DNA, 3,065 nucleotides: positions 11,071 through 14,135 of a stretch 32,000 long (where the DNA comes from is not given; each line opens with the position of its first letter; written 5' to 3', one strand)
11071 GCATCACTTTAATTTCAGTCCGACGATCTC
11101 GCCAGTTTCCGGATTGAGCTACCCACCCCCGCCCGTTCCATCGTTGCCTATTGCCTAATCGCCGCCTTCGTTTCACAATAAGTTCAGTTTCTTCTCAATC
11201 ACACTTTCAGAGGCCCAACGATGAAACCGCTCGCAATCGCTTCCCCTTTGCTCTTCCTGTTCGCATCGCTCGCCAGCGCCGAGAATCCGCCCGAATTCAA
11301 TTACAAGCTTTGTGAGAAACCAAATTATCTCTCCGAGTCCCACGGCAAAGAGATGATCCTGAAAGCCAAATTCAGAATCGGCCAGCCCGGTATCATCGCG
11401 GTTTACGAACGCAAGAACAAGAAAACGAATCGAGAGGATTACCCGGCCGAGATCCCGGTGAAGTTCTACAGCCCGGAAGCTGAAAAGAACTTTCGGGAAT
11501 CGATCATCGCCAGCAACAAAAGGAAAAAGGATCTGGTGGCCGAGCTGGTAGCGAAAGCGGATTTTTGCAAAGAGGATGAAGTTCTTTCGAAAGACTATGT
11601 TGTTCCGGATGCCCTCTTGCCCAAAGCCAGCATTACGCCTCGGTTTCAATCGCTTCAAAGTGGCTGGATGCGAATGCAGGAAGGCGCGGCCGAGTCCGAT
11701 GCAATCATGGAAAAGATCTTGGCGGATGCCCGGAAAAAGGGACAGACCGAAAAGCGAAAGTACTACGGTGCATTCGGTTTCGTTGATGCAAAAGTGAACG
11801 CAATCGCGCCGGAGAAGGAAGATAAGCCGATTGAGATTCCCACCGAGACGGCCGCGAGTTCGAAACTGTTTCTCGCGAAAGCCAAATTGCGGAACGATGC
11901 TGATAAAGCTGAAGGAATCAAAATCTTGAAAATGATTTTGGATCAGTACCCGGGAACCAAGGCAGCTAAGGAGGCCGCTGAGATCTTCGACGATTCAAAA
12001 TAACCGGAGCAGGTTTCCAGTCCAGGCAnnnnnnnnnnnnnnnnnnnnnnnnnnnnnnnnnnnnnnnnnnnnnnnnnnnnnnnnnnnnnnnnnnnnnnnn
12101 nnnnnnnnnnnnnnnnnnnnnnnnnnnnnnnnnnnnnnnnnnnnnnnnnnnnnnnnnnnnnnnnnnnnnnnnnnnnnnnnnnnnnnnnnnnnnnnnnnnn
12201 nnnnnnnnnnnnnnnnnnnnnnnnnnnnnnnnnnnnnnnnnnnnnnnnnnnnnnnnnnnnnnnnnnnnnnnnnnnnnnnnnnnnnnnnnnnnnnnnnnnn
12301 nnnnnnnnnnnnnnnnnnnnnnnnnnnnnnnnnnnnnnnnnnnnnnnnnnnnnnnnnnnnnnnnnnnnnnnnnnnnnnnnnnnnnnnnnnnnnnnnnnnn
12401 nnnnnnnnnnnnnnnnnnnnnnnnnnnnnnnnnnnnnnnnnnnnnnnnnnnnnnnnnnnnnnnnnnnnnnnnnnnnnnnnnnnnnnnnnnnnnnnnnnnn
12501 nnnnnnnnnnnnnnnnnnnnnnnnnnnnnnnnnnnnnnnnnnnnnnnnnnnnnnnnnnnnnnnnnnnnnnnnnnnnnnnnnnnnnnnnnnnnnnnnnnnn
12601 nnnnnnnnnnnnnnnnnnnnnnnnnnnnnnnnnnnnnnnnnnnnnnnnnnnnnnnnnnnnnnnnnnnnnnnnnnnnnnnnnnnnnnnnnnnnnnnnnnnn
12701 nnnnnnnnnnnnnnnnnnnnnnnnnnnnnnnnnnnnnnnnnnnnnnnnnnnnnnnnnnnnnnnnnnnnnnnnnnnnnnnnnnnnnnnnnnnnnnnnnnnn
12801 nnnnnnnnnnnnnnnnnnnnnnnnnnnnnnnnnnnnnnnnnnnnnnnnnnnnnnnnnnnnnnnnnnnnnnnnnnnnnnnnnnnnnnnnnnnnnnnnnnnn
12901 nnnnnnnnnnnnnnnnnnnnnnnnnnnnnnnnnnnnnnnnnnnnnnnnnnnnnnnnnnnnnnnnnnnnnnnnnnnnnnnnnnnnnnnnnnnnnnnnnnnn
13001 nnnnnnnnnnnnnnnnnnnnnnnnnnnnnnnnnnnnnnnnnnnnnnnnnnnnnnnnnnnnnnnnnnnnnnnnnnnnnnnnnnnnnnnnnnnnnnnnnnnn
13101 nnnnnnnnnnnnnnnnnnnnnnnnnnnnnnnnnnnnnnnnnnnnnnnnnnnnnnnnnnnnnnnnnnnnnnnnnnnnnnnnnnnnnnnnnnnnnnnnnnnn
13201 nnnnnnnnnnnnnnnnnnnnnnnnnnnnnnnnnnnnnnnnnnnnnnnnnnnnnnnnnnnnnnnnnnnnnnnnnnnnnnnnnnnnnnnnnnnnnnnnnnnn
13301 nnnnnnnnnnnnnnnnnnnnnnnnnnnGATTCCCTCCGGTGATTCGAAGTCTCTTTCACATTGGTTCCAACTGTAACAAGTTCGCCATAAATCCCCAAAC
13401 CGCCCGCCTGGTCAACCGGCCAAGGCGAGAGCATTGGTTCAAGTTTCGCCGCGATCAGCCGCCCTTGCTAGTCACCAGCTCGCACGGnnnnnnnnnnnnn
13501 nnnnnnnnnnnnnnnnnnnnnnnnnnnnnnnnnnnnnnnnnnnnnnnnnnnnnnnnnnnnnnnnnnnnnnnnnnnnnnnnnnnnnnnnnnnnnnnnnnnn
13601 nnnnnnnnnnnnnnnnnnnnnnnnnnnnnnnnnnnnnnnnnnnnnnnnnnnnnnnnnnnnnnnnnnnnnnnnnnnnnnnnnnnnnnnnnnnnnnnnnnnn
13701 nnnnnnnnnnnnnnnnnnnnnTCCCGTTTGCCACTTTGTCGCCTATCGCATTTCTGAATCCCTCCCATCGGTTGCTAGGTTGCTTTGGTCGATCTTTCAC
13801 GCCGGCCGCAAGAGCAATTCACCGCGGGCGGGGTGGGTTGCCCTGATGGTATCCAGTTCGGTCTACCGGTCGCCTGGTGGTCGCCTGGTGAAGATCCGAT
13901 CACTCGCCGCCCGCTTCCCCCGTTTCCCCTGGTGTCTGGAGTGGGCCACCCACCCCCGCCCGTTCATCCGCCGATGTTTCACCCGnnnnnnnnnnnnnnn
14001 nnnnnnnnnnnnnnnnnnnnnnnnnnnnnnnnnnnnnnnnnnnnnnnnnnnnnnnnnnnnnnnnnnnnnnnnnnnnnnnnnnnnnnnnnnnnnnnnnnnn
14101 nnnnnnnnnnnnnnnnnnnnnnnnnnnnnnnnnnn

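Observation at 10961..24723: Island-restricted family of 15-16 GC-rich 20-24 bp repeats (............(CC)GCCCG), mostly as inverted pairs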

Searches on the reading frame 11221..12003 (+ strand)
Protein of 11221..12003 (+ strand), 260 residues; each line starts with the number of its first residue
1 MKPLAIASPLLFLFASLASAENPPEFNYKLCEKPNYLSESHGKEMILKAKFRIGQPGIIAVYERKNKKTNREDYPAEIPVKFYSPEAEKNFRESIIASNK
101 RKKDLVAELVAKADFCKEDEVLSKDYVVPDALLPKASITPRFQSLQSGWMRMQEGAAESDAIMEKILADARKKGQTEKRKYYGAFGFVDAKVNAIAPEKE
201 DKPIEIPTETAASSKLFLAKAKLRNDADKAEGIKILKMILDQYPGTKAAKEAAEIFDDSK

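Call 10: search_protein_families(library=pfam, proteins=[window:11221-12003:+], max_evalue=0.01)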
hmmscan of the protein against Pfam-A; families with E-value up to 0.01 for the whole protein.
window:11221-12003:+ (260 aa): 0 families

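Call 48: search_protein_families(library=phrogs, proteins=[window:11221-12003:+], max_evalue=0.01)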
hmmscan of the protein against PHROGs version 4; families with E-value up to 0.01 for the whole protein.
window:11221-12003:+ (260 aa): 0 families

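Call 51: search_protein_families(library=ncbifam, proteins=[window:11221-12003:+], max_evalue=0.01)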
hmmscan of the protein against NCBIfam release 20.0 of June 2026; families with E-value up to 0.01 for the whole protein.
window:11221-12003:+ (260 aa): 0 families

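Call 52: search_protein_families(library=padloc, proteins=[window:11221-12003:+], max_evalue=0.01)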
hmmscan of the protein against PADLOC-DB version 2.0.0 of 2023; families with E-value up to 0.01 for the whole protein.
window:11221-12003:+ (260 aa): 0 families

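Call 65: search_protein_families(library=pfam, proteins=[window:11221-12003:+], max_evalue=5)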
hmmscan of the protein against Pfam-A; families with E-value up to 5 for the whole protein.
window:11221-12003:+ (260 aa): 1 family
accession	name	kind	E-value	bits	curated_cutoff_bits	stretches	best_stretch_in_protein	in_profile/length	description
PF23016.2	RsmI_C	-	0.024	14.9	27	1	226-257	1-32/46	RsmI C-terminal HTH domain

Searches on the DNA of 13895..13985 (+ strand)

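Call 62: search_dna_similar(query=window:13895-13985:+, collection=plasmids, mode=distant, max_evalue=0.01, max_rows=10)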
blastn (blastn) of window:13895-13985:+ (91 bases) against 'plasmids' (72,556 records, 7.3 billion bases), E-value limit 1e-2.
No match.

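Call 63: search_dna_similar(query=window:13895-13985:+, collection=phages, mode=distant, max_evalue=0.01, max_rows=10)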
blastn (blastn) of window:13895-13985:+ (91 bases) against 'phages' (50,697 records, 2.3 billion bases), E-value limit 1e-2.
No match.
